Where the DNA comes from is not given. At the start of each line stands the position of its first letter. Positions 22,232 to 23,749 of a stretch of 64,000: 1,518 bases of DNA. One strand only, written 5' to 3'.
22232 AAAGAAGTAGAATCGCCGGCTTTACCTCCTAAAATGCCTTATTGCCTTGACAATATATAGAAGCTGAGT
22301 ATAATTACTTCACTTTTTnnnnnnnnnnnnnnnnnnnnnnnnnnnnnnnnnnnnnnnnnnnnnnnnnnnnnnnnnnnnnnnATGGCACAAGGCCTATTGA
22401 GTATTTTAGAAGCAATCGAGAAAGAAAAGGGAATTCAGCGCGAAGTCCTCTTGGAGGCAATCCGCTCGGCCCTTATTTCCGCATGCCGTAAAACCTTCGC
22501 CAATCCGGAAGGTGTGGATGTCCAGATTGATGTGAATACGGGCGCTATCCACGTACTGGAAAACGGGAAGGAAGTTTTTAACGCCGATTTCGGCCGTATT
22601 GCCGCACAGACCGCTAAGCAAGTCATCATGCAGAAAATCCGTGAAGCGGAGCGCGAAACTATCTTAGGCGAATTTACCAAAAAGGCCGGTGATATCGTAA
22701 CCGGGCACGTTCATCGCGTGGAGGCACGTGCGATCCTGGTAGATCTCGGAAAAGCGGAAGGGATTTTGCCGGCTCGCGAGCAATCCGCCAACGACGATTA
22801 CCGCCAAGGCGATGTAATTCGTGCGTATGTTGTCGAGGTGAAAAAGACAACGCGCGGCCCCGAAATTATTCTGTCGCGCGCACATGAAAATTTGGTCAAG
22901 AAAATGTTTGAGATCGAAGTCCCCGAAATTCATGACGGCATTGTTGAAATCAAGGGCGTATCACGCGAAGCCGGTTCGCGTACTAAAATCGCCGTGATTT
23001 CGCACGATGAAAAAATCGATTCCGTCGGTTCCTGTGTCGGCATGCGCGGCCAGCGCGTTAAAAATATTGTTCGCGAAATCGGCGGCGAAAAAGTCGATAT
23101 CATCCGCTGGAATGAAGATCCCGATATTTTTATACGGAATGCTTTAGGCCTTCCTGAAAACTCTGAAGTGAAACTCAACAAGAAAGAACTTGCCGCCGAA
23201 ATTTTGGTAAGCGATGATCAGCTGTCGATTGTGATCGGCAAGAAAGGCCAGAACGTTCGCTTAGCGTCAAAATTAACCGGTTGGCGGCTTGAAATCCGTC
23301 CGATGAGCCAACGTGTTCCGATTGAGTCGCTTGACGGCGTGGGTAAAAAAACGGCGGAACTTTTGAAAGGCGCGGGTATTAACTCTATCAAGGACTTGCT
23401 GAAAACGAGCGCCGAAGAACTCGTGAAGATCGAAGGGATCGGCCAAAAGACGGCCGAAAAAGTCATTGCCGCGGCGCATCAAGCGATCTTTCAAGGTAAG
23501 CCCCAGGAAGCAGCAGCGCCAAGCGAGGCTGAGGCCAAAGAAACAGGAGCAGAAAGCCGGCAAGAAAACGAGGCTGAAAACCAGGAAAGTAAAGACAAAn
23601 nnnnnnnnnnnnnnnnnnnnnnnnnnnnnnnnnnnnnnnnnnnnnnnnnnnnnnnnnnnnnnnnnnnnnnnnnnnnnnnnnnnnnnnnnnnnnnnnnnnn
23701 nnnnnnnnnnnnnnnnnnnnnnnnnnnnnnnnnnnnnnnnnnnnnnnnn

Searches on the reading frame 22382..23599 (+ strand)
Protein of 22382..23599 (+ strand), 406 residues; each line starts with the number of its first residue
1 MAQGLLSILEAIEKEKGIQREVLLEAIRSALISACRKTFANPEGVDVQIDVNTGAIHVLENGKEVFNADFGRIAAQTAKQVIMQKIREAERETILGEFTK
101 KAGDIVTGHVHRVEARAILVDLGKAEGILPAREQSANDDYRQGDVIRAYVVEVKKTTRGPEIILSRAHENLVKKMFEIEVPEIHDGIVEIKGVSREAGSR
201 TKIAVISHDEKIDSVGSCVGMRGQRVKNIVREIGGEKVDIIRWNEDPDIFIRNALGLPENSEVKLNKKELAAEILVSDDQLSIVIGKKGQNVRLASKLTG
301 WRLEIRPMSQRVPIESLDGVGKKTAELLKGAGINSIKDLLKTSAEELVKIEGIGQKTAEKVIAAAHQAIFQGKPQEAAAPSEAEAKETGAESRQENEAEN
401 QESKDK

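Call 7: find_related_loci(query=window:22382-23599:+, collection=genome_contigs, flank=4000)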
Query window:22382-23599:+ (406 aa) in genome_contigs; peptide patterns used: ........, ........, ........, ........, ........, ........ (x = any residue, [..] = any of these).
599 stretches matched a pattern (row limit reached: there are more); 421 encode a relative of the query (tblastn E <= 1e-3); the best 80 are kept; 80 distinct loci.
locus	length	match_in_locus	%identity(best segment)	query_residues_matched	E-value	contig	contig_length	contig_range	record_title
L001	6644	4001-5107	67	1-369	3e-161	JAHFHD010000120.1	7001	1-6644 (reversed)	MAG: Candidatus Omnitrophota bacterium isolate nzgw330 NODE_32278_length_7002_cov_3.775323, whole genome shotgun sequenc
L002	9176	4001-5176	52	1-367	5e-122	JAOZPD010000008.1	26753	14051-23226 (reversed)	MAG: Candidatus Omnitrophota bacterium isolate GMC4.metabat2.149 GMC4_1340_length_26753_cov_7.618623, whole genome shotg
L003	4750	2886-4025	51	5-371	5e-122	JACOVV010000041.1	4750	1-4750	MAG: Candidatus Omnitrophota bacterium isolate NC_groundwater_109_Ag_S-0.2um_50_23 S_p2_S4_170907_scaffold_548008, whole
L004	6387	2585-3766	49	5-367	3e-119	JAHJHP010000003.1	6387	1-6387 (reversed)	MAG: Candidatus Omnitrophota bacterium isolate Modern_marine_planktonic.mb.39 Modern_marine_plan.mb.39_k141_52434, whole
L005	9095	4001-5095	53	5-365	6e-119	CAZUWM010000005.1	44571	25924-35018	MAG TPA_asm: uncultured Planctomycetales bacterium isolate ERP125453_co1_95 genome assembly, contig: NODE_602_length_445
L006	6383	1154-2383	51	5-398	6e-125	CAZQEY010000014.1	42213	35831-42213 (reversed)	MAG TPA_asm: uncultured Planctomycetales bacterium isolate binchicken_co178_242 genome assembly, contig: NODE_1464_lengt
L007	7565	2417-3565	49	1-369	3e-117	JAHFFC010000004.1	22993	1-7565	MAG: Candidatus Omnitrophota bacterium isolate nzgw283 NODE_2871_length_22994_cov_3.335024, whole genome shotgun sequenc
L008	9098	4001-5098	54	5-365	1e-116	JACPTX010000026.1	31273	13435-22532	MAG: Candidatus Omnitrophota bacterium isolate NC_groundwater_743_Ag_S-0.65um_67_24 S37_SO-6_scaffold_76627, whole genom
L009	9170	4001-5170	48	5-368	3e-116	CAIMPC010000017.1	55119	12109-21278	MAG: Candidatus Omnitrophica bacterium isolate AM5_bin-0158 genome assembly, contig: bin-0158:17/73, whole genome shotgu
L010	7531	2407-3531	51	1-369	6e-115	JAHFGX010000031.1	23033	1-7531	MAG: Candidatus Omnitrophota bacterium isolate nzgw325 NODE_2399_length_23034_cov_7.668092, whole genome shotgun sequenc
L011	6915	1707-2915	52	5-404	4e-124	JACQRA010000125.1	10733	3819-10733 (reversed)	MAG: Candidatus Omnitrophota bacterium isolate NC_groundwater_1347_Ag_S-0.2um_61_33 S_p2_S4_coassembly_k141_3434443, who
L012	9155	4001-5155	53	5-384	1e-114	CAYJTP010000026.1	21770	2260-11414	MAG TPA_asm: uncultured Planctomycetales bacterium isolate ERP125453_co1_410 genome assembly, contig: NODE_2275_length_2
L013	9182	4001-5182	47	5-388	1e-108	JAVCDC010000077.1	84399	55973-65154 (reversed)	MAG: Candidatus Tritonobacter lacicola isolate MAG_3300035698_867 Ga0374944_519834, whole genome shotgun sequence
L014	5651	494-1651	49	5-390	1e-107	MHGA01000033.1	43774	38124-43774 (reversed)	MAG: Omnitrophica WOR_2 bacterium GWA2_63_20 gwa2_scaffold_5912, whole genome shotgun sequence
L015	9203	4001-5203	42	1-393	4e-101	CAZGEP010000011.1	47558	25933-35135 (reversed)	MAG TPA_asm: uncultured Planctomycetota bacterium isolate SRP141376_co2_16 genome assembly, contig: NODE_1770_length_475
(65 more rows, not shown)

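Call 21: find_related_loci(query=window:22382-23599:+, collection=metagenome_contigs, flank=2500)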
Query window:22382-23599:+ (406 aa) in metagenome_contigs; peptide patterns used: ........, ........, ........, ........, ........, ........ (x = any residue, [..] = any of these).
600 stretches matched a pattern (row limit reached: there are more); 402 encode a relative of the query (tblastn E <= 1e-3); the best 80 are kept; 80 distinct loci.
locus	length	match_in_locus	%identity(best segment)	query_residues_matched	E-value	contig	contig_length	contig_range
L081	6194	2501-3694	89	1-399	0e+0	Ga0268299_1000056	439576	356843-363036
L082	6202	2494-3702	67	1-403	5e-171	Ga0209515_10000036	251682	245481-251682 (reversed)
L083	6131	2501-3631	55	5-367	3e-126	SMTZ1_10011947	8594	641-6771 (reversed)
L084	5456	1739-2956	51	5-405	1e-123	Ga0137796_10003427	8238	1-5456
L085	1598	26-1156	54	5-367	3e-132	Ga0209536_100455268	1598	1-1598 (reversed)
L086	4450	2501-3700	51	5-401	3e-121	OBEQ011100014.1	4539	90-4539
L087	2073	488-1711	50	5-401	1e-127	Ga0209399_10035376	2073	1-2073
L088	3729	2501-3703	51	1-392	5e-120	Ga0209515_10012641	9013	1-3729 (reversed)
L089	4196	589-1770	49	5-367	5e-121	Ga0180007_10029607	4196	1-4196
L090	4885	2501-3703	51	1-392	1e-118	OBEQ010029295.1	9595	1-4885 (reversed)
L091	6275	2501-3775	50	5-404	3e-118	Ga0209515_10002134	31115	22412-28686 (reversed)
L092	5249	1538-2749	50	1-386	2e-117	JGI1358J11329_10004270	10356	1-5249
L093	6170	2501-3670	48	5-368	2e-116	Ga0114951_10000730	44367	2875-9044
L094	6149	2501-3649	51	1-369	1e-115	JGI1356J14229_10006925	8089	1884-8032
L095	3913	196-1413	49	1-371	3e-114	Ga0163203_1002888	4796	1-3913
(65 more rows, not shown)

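Call 39: find_homologous_proteins(query=window:22382-23599:+, max_evalue=1e-60)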
Query window:22382-23599:+ (406 aa): 7953 proteins with E <= 1e-60 among 8000 candidates; the best 120 are listed.
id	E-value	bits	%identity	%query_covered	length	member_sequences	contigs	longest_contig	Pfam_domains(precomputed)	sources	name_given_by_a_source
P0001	4.6e-225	765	91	96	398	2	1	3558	PF12826.14,PF13184.13,PF26594.2,PF14520.13,PF03118.22,PF00575.30,PF08529.17,PF14229.13,PF00633.30,PF26169.1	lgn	-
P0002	2.4e-218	743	89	98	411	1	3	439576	PF12826.14,PF13184.13,PF26594.2,PF10391.16,PF14520.13,PF03118.22,PF00575.30,PF08529.17,PF00633.30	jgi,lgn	-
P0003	2.6e-187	641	73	100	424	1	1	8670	PF13184.13,PF26594.2,PF14520.13,PF00575.30,PF08529.17,PF00633.30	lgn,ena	-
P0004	6.2e-185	633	77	93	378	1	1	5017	PF13184.13,PF26594.2,PF07650.24,PF14520.13,PF03118.22,PF00575.30,PF08529.17,PF00633.30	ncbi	-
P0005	3.1e-177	608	71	96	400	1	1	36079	PF13184.13,PF26594.2,PF14520.13,PF00575.30,PF08529.17,PF00633.30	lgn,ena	-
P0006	1.6e-176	605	74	95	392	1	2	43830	PF13184.13,PF26594.2,PF14520.13,PF00575.30,PF08529.17,PF00633.30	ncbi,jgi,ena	-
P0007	5.6e-176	603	73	93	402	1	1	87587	PF13184.13,PF26594.2,PF14520.13,PF03118.22,PF00575.30,PF08529.17,PF00633.30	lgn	-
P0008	7.9e-175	600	70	99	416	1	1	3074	PF12826.14,PF13184.13,PF26594.2,PF07650.24,PF14520.13,PF00575.30,PF08529.17,PF00633.30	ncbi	-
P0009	8.1e-174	596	73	92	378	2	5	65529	PF13184.13,PF26594.2,PF14520.13,PF00575.30,PF08529.17,PF00633.30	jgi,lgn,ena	-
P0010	4.9e-168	577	69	98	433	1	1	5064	PF13184.13,PF26594.2,PF14520.13,PF03118.22,PF00575.30,PF08529.17,PF00633.30,PF26169.1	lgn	-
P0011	5.1e-168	577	68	100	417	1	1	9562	PF13184.13,PF26594.2,PF14520.13,PF03118.22,PF00575.30,PF08529.17,PF00633.30,PF26169.1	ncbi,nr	ncbi:MAG: transcription termination/antitermination protein NusA [Candidatus Omnitrophica bacterium]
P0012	5.5e-167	574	67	97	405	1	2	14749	PF13184.13,PF26594.2,PF14520.13,PF03118.22,PF00575.30,PF21999.3,PF08529.17,PF00633.30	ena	-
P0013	6.4e-167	574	67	97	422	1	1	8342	PF13184.13,PF26594.2,PF14520.13,PF03118.22,PF00575.30,PF21999.3,PF08529.17,PF00633.30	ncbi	-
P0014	1.8e-166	572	68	95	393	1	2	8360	PF13184.13,PF26594.2,PF14520.13,PF11798.15,PF00575.30,PF08529.17,PF14229.13,PF00633.30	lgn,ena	-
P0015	8.2e-166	570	70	91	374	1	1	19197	PF13184.13,PF26594.2,PF14520.13,PF00575.30,PF08529.17,PF00633.30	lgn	-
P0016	8.9e-166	570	72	91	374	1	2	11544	PF13184.13,PF26594.2,PF14520.13,PF03118.22,PF11798.15,PF00575.30,PF08529.17,PF14229.13,PF00633.30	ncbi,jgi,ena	-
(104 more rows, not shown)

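Call 40: find_encoding_contigs(protein=P0001, flank=1500, max_places=2)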
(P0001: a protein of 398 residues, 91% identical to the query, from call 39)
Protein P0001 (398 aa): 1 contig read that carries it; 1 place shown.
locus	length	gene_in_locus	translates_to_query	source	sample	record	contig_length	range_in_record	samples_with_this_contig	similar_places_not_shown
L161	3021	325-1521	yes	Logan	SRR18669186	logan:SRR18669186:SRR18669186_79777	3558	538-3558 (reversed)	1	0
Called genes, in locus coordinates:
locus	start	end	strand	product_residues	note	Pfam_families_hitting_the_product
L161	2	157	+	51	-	?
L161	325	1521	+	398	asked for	PF08529:NusA_N, PF00575:S1, PF13184:KH_NusA_1st, PF26594:KH_NusA_2nd, PF14229:DUF4332 (weak), PF03118:RNA_pol_A_CTD (weak), PF12826:HHH_2 (weak), PF14520:HHH_5, +2 more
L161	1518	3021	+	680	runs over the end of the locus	?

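Call 41: find_encoding_contigs(protein=P0004, flank=1500, max_places=2)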
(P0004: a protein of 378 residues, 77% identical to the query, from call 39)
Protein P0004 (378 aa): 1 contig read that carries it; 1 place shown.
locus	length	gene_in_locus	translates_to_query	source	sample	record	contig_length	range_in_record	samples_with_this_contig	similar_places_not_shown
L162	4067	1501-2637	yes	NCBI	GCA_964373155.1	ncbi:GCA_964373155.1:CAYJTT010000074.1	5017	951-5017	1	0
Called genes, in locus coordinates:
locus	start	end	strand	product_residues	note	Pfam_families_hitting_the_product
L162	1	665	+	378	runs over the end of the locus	PF00121:TIM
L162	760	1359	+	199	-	-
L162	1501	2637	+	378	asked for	PF08529:NusA_N, PF00575:S1, PF13184:KH_NusA_1st, PF07650:KH_2 (faint), PF26594:KH_NusA_2nd, PF14520:HHH_5, PF03118:RNA_pol_A_CTD (weak), PF00633:HHH (weak)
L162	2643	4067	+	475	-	?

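Call 42: find_encoding_contigs(protein=P0003, flank=1500, max_places=2)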
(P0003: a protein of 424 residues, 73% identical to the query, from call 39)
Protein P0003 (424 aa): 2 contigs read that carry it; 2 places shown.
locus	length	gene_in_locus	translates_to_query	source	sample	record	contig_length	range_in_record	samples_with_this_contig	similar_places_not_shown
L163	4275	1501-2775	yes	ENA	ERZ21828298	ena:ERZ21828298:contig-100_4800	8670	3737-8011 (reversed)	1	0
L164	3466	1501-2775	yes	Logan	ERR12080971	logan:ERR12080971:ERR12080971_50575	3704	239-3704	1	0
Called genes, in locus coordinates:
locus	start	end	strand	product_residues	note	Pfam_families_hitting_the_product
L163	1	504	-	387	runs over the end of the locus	?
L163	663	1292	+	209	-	-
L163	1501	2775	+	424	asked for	PF08529:NusA_N, PF00575:S1, PF13184:KH_NusA_1st, PF26594:KH_NusA_2nd, PF14520:HHH_5, PF00633:HHH (weak)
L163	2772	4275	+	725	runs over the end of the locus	PF04760:IF2_N (weak), PF00009:GTP_EFTU, PF01926:MMR_HSR1, PF03193:RsgA_GTPase (faint), PF22042:EF-G_D2, PF03144:GTP_EFTU_D2 (faint), PF11987:IF-2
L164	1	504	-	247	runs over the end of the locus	?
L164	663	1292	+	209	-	-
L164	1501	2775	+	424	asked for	PF08529:NusA_N, PF00575:S1, PF13184:KH_NusA_1st, PF26594:KH_NusA_2nd, PF14520:HHH_5, PF00633:HHH (weak)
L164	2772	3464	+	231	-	?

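Call 43: find_encoding_contigs(protein=P0006, flank=1500, max_places=2)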
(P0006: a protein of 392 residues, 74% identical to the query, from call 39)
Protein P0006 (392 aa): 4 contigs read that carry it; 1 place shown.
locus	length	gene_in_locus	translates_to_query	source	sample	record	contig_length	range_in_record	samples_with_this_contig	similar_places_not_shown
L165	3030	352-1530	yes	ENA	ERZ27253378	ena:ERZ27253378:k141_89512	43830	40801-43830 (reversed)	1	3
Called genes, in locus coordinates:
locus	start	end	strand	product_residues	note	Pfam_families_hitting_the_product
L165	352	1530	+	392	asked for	PF08529:NusA_N, PF00575:S1, PF13184:KH_NusA_1st, PF26594:KH_NusA_2nd, PF14520:HHH_5, PF00633:HHH (weak)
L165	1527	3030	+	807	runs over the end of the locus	PF04760:IF2_N, PF03193:RsgA_GTPase (faint), PF04760:IF2_N (weak), PF00009:GTP_EFTU, PF00071:Ras (weak), PF01926:MMR_HSR1, PF22042:EF-G_D2, PF11987:IF-2, +1 more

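Call 44: find_encoding_contigs(protein=P0005, flank=1500, max_places=1)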
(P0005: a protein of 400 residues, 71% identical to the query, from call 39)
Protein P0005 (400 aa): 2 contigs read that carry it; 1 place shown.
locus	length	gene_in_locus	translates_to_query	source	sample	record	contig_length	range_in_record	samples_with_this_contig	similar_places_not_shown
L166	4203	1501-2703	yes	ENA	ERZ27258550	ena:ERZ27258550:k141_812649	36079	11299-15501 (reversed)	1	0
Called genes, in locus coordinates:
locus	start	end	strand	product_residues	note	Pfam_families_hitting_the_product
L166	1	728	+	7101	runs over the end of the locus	?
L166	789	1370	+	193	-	-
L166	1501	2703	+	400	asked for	PF08529:NusA_N, PF00575:S1, PF13184:KH_NusA_1st, PF26594:KH_NusA_2nd, PF14520:HHH_5, PF00633:HHH (weak)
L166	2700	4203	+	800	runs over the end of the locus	PF04760:IF2_N, PF03193:RsgA_GTPase (faint), PF00009:GTP_EFTU, PF00071:Ras (weak), PF01926:MMR_HSR1, PF22042:EF-G_D2, PF03144:GTP_EFTU_D2 (faint), PF11987:IF-2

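Call 45: find_encoding_contigs(protein=P0007, flank=1500, max_places=1)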
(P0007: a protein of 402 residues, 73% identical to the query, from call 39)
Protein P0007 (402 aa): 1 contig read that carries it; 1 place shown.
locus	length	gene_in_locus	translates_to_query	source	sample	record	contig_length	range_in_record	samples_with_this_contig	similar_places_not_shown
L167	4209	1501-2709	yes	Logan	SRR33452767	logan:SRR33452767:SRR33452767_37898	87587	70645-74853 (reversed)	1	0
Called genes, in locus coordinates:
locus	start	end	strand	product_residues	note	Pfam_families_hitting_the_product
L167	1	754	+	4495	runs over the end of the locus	?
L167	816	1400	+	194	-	-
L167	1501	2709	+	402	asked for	PF08529:NusA_N, PF00575:S1, PF13184:KH_NusA_1st, PF26594:KH_NusA_2nd, PF14520:HHH_5, PF03118:RNA_pol_A_CTD (faint), PF00633:HHH (weak)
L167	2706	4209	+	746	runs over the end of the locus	PF04760:IF2_N, PF00009:GTP_EFTU, PF00071:Ras (weak), PF01926:MMR_HSR1, PF22042:EF-G_D2, PF03144:GTP_EFTU_D2 (faint), PF11987:IF-2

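Call 46: find_encoding_contigs(protein=P0009, flank=1500, max_places=1)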
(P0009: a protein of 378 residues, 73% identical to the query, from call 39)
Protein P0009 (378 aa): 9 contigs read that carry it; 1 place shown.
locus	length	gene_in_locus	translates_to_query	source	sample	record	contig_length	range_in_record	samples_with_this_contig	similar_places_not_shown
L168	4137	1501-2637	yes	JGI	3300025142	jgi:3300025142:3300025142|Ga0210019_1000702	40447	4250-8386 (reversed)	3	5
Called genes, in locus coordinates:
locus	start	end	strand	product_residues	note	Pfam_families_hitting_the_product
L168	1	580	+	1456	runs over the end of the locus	PF03807:F420_oxidored (faint), PF03720:UDPG_MGDP_dh_C, PF03721:UDPG_MGDP_dh_N, PF00984:UDPG_MGDP_dh, PF03720:UDPG_MGDP_dh_C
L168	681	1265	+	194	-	-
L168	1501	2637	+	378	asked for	PF08529:NusA_N, PF00575:S1, PF13184:KH_NusA_1st, PF26594:KH_NusA_2nd, PF14520:HHH_5, PF00633:HHH (weak)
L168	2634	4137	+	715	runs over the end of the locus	PF04760:IF2_N, PF03193:RsgA_GTPase (faint), PF00009:GTP_EFTU, PF00071:Ras (weak), PF01926:MMR_HSR1, PF03144:GTP_EFTU_D2 (faint), PF22042:EF-G_D2, PF11987:IF-2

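Call 47: find_encoding_contigs(protein=P0016, flank=1500, max_places=1)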
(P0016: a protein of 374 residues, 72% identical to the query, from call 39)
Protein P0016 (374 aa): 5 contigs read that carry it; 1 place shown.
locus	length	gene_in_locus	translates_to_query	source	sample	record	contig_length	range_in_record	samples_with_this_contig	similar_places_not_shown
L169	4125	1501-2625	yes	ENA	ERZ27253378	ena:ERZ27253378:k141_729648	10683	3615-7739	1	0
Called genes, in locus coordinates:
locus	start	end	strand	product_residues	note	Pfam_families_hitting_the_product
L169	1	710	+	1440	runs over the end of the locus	?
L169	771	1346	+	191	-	-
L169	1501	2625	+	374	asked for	PF08529:NusA_N, PF00575:S1, PF13184:KH_NusA_1st, PF26594:KH_NusA_2nd, PF14229:DUF4332 (faint), PF14520:HHH_5, PF03118:RNA_pol_A_CTD (weak), PF00633:HHH (weak), +1 more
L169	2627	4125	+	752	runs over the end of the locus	PF04760:IF2_N, PF00009:GTP_EFTU, PF00071:Ras (faint), PF01926:MMR_HSR1, PF03144:GTP_EFTU_D2 (faint), PF22042:EF-G_D2, PF11987:IF-2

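Call 51: search_protein_families(library=pfam, proteins=[window:22382-23599:+], max_evalue=0.01)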
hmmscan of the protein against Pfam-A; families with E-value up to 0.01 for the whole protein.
window:22382-23599:+ (406 aa): 17 families
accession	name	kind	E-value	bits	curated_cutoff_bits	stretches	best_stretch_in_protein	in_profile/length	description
PF08529.16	NusA_N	-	1.9e-23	83.3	23.8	2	5-61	2-58/119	NusA N-terminal domain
PF13184.12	KH_5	-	2.2e-23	82.6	27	1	197-255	1-59/69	NusA-like KH domain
PF14520.12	HHH_5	-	7e-13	49.3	27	1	315-365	5-55/57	Helix-hairpin-helix domain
PF00575.29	S1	-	2.2e-10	41.2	22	1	101-160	3-69/74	S1 RNA binding domain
PF00633.29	HHH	-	1e-08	35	24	1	337-363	3-29/30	Helix-hairpin-helix motif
PF03118.21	RNA_pol_A_CTD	-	1.7e-06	28.1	23.8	1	323-363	23-63/67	Bacterial RNA polymerase, alpha chain C terminal domain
PF12826.13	HHH_2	-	3.6e-06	27.5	27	1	319-362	10-52/64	Helix-hairpin-helix motif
PF14229.12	DUF4332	-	1.1e-05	26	23.2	1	287-349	28-90/122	Domain of unknown function (DUF4332)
PF23095.1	KH_NusA_C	-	0.00015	22.1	34.2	1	278-309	7-38/59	Transcription termination/antitermination protein NusA, KH domain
PF11798.14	IMS_HHH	-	0.0004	20.9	24.4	0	312-333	11-32/32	IMS family HHH motif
PF10391.15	DNA_pol_lambd_f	-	0.00052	20.2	29.8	0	319-342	8-31/51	Fingers domain of DNA polymerase lambda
PF07650.23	KH_2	-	0.00069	19.8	22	1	259-303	14-58/78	KH domain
PF00013.35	KH_1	-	0.001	19.2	21.5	0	273-307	3-37/66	KH domain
PF21999.2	IMS_HHH_1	-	0.0015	19.4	27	1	316-360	2-44/53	DNA polymerase-iota, thumb domain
PF13083.13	KH_KhpA-B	-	0.0015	18.9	32.1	0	257-292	14-51/73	KhpA/KhpB, KH domain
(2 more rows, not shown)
